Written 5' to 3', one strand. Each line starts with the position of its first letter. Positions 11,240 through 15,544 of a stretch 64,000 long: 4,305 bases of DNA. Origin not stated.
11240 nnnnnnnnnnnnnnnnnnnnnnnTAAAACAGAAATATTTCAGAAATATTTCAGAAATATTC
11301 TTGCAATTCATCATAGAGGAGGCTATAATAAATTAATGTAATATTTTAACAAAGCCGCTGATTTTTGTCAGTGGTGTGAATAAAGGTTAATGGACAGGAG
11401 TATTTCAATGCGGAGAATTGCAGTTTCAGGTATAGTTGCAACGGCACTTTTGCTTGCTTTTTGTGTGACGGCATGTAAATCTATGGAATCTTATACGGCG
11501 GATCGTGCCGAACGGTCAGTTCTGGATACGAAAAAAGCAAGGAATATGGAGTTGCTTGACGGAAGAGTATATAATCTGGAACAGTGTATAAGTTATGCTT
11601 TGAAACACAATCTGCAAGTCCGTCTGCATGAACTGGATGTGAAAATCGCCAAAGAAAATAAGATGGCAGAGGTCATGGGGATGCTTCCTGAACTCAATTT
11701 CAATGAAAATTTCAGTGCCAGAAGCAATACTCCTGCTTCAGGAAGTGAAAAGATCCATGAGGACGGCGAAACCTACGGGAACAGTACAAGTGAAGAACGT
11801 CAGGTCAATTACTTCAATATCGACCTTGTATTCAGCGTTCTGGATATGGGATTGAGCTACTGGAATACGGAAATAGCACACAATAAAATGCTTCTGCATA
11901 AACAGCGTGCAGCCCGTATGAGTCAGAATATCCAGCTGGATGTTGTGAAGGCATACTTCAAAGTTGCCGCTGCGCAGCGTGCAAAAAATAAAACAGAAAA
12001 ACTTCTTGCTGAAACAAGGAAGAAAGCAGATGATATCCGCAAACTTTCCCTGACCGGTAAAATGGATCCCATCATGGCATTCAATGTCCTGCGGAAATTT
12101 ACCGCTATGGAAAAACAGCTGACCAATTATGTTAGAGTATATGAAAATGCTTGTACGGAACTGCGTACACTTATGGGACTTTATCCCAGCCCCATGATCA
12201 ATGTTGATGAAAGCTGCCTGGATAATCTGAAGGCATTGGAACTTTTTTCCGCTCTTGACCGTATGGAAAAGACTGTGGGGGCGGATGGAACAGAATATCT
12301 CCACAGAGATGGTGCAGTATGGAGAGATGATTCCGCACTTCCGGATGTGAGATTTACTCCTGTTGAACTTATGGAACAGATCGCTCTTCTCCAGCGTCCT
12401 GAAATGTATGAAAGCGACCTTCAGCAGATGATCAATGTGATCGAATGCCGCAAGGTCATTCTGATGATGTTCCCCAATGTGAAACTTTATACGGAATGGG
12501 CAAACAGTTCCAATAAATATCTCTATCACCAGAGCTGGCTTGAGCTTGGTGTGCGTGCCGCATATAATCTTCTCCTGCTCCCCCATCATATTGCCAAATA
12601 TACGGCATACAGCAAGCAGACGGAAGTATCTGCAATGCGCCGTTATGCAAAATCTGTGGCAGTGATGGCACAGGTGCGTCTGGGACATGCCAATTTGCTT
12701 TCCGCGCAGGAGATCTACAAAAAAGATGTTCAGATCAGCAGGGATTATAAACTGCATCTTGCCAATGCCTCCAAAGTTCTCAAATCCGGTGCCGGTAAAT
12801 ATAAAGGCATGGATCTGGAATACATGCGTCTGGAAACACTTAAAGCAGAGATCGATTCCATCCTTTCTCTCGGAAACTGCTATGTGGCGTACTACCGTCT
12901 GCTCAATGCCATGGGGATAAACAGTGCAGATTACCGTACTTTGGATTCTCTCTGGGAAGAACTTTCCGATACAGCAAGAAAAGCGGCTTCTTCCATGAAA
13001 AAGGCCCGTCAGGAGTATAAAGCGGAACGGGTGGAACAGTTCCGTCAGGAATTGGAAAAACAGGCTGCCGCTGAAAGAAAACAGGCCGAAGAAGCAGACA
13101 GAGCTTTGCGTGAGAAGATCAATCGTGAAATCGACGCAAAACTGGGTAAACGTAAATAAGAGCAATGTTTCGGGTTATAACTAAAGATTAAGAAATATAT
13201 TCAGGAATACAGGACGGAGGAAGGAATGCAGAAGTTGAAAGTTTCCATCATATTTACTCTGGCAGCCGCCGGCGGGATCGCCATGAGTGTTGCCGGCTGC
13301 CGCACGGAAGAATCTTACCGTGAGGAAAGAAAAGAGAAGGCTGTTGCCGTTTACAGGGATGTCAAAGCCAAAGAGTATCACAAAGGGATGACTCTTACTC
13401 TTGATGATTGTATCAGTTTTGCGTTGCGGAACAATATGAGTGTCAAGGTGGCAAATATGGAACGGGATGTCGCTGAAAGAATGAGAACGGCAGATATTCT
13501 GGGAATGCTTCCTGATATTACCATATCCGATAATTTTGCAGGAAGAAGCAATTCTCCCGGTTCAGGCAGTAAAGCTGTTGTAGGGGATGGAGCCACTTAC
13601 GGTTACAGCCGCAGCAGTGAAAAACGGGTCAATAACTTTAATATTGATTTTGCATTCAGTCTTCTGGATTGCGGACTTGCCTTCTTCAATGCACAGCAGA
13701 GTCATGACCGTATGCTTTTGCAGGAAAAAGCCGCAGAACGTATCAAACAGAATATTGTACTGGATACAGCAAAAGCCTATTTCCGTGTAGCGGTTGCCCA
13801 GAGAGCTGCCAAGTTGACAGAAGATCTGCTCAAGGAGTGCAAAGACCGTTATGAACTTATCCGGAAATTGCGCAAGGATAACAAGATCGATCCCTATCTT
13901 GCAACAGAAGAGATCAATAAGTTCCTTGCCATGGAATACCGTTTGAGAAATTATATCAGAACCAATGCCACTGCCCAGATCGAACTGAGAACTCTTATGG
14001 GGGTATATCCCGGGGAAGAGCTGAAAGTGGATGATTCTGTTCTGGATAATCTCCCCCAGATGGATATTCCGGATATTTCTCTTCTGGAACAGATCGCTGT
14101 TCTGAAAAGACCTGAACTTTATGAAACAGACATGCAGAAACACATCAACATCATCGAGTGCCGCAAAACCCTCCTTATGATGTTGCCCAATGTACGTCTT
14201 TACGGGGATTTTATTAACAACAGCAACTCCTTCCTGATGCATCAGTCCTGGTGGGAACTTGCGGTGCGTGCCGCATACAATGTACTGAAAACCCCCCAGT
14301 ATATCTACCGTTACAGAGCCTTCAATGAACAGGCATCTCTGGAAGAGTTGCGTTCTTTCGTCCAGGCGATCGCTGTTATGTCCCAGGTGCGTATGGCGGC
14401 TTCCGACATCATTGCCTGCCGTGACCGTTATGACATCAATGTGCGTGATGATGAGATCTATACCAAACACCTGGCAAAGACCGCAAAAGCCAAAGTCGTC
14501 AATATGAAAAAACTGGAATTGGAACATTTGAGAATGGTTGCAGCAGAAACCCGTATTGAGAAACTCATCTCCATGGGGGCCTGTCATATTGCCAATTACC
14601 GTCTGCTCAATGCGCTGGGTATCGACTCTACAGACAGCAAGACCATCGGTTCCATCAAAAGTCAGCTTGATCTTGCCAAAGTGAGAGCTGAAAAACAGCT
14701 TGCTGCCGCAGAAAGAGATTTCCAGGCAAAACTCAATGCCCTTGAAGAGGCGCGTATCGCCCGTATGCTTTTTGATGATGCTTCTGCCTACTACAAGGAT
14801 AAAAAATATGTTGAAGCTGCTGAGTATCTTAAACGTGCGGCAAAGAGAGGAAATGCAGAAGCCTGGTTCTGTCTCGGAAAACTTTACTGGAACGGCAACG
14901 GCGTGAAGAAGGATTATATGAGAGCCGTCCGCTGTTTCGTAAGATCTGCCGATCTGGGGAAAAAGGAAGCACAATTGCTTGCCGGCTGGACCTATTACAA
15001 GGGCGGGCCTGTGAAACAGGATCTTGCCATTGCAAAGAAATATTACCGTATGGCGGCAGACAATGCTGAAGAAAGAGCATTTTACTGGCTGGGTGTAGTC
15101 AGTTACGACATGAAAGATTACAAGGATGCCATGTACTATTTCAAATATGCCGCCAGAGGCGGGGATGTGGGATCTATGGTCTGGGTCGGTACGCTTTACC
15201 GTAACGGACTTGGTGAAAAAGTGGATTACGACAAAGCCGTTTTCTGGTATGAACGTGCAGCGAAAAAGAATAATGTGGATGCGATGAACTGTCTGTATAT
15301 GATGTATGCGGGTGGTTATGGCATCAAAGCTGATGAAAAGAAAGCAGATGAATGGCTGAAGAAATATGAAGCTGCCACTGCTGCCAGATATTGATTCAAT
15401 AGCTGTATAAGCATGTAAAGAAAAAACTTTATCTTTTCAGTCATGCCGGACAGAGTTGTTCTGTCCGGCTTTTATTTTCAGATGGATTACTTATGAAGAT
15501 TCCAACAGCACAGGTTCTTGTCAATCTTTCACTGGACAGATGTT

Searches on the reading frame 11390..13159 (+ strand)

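Call 58: search_protein_families(library=pfam, proteins=[window:11390-13159:+], max_evalue=0.0001)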
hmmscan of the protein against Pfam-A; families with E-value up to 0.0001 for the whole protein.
window:11390-13159:+ (589 aa): 1 family
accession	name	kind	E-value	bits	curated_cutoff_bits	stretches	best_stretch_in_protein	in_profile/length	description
PF02321.23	OEP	-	3.5e-16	60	22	1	63-263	1-187/187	Outer membrane efflux protein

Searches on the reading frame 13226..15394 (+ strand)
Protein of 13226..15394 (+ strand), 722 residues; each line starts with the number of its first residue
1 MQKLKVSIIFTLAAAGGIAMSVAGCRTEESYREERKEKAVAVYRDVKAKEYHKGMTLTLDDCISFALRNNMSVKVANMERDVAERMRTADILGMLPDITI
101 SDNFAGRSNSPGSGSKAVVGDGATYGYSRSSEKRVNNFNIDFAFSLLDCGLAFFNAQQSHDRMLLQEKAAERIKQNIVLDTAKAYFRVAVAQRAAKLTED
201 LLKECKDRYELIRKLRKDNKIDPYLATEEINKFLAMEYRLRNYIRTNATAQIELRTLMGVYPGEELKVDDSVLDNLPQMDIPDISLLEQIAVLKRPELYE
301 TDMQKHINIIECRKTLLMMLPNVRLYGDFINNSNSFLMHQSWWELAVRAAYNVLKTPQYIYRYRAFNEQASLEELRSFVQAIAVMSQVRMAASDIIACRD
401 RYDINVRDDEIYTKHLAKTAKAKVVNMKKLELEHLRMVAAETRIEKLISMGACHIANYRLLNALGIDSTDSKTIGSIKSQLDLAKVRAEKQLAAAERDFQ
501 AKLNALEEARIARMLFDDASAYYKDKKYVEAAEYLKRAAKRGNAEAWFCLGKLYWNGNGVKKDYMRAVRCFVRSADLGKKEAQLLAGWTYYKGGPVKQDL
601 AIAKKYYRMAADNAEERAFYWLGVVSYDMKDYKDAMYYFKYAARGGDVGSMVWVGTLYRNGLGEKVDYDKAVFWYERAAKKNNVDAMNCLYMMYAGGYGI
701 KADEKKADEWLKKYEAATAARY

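Call 58: search_protein_families(library=pfam, proteins=[window:13226-15394:+], max_evalue=0.0001)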
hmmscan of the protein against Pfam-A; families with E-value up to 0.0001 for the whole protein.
window:13226-15394:+ (722 aa): 2 families
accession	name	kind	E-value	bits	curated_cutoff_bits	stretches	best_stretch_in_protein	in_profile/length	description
PF08238.18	Sel1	-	3.9e-21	75.2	30.7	1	650-683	3-36/36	Sel1 repeat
PF02321.23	OEP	-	5.5e-13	49.6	22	1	59-259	1-187/187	Outer membrane efflux protein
